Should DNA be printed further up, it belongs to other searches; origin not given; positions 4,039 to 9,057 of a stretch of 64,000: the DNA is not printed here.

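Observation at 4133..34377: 30-kb battery of seven autonomous, co-oriented cassettes for giant FN3/GLUG lipoproteins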

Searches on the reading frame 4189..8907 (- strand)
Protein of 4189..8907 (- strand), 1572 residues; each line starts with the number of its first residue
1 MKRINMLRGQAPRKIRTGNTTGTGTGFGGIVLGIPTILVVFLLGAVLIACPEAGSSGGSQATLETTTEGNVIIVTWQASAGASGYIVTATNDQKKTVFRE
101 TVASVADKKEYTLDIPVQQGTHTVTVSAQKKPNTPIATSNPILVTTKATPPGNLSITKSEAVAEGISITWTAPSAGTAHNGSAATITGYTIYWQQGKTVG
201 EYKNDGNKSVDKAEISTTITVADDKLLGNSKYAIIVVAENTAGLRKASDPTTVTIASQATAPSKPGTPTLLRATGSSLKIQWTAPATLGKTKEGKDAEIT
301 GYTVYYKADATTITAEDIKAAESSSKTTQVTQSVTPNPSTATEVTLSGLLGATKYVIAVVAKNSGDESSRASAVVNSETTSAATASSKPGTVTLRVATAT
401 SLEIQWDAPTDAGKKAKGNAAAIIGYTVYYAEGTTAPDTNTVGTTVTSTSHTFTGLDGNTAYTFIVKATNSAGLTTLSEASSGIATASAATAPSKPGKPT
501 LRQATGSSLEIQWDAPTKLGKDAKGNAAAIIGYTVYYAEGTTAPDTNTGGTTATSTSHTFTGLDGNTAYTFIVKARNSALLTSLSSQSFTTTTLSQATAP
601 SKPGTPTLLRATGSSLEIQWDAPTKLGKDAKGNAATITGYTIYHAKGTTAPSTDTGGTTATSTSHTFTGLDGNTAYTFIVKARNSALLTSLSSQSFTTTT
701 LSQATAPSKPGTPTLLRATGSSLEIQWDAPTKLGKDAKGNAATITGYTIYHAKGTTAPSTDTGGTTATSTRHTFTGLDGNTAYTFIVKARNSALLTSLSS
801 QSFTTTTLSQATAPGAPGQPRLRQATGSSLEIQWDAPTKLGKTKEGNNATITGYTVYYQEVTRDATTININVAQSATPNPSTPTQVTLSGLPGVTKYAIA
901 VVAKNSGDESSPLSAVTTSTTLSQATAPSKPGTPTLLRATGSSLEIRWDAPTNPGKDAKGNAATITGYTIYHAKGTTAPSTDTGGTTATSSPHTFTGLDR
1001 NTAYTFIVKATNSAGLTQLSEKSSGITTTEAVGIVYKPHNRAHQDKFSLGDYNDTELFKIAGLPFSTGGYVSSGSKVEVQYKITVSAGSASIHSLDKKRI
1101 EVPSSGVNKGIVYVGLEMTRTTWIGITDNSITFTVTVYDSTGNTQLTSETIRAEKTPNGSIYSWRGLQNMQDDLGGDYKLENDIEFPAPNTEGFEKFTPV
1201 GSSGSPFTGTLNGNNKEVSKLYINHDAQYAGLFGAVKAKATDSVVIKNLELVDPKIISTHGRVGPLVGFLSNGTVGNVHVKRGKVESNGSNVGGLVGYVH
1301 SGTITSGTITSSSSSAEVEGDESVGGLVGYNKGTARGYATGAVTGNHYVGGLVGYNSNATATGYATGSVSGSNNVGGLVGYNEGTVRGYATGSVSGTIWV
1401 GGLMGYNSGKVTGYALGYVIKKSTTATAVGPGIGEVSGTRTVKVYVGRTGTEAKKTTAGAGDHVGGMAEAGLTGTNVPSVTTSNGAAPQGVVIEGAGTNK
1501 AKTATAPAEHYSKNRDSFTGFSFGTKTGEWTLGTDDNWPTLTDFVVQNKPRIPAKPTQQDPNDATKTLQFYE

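Call 5: search_protein_families(library=pfam, proteins=[window:4189-8907:-], max_evalue=0.01)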
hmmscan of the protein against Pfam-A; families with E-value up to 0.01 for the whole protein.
window:4189-8907:- (1572 aa): 6 families
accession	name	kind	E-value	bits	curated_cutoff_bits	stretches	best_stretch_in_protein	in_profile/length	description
PF00041.27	fn3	-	6.3e-77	254.3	25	8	387-482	1-82/84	Fibronectin type III domain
PF25059.1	FN3_DSCAM-DSCAML_C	-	2.6e-19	69.8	39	0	422-477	19-73/89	DSCAM/DSCAML C-terminal Fn3-like domain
PF16656.11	Pur_ac_phosph_N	-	1.5e-18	67.6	30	1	719-805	11-93/93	Purple acid Phosphatase, N-terminal domain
PF25523.1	Ig_RIMBP2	-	4.9e-17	62.3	27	0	150-210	5-63/105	RIMBP2-like, immunoglobulin-like domain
PF24058.1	DUF7359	-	1.3e-09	38.3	27.5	0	829-909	36-113/123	Domain of unknown function (DUF7359)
PF07581.17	Glug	-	0.00036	21.2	20.5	0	1288-1318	1-27/28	The GLUG motif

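Call 6: search_protein_families(library=ncbifam, proteins=[window:4189-8907:-], max_evalue=0.01)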
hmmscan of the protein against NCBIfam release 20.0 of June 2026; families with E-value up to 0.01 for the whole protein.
window:4189-8907:- (1572 aa): 1 family
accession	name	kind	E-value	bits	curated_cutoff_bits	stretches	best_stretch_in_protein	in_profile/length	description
NF041611.1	exoglucan_CbhB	equivalog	9.4e-22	76.9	1950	5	602-813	705-892/997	exoglucanase CbhB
